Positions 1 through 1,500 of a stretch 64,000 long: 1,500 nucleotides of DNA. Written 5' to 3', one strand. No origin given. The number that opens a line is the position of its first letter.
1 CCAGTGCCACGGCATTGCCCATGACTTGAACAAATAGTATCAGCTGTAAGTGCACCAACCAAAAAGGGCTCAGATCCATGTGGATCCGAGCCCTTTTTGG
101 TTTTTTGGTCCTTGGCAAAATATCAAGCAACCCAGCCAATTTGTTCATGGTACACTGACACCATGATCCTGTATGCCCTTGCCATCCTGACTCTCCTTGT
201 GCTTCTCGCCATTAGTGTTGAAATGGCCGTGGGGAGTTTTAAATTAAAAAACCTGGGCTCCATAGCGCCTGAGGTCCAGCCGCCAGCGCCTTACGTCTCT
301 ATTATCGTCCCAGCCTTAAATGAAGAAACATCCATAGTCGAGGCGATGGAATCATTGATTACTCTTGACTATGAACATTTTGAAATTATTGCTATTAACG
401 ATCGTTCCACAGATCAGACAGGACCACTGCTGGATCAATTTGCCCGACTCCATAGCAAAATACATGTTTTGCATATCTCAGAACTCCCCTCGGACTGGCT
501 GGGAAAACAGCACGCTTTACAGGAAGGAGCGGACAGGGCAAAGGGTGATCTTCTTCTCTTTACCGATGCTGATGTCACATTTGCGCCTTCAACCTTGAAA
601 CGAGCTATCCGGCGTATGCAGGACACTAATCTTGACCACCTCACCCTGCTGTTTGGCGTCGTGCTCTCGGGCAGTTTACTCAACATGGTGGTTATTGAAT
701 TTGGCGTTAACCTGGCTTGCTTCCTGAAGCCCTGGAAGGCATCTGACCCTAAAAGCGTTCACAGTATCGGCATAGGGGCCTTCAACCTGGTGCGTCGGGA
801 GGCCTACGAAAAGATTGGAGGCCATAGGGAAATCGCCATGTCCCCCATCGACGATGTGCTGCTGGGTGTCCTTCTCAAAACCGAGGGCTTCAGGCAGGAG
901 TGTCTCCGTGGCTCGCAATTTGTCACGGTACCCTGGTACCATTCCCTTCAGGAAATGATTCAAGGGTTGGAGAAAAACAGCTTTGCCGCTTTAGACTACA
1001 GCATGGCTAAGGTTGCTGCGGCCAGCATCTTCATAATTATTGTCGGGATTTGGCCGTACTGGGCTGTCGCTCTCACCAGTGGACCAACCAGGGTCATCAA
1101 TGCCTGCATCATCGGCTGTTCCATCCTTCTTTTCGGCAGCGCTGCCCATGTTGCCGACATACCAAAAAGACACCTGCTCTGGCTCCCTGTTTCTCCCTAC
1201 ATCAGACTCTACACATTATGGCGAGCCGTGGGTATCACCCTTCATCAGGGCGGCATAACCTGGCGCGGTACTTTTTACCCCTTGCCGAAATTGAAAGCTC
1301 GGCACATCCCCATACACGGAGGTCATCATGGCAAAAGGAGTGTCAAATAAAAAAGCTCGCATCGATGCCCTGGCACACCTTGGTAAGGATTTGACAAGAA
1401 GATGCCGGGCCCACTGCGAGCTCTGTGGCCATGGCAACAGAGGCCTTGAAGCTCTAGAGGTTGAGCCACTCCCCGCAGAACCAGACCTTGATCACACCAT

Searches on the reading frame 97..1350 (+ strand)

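Call 76: search_protein_families(library=pfam, proteins=[window:97-1350:+], max_evalue=0.0001)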
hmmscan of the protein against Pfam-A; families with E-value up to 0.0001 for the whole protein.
window:97-1350:+ (417 aa): 4 families
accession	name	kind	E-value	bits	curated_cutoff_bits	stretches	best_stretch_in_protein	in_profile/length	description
PF00535.33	Glycos_transf_2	-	5e-26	92.1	23.3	1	68-240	1-167/168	Glycosyl transferase family 2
PF13641.12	Glyco_tranf_2_3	-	9.3e-15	55.7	27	1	65-266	2-200/230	Glycosyltransferase like family 2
PF13506.12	Glyco_transf_21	-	8.1e-10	38.9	21.7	1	137-270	18-147/174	Glycosyl transferase family 21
PF10111.15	Glyco_tranf_2_2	-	2.2e-06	27.8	27.3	1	68-179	1-111/276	Glycosyltransferase like family 2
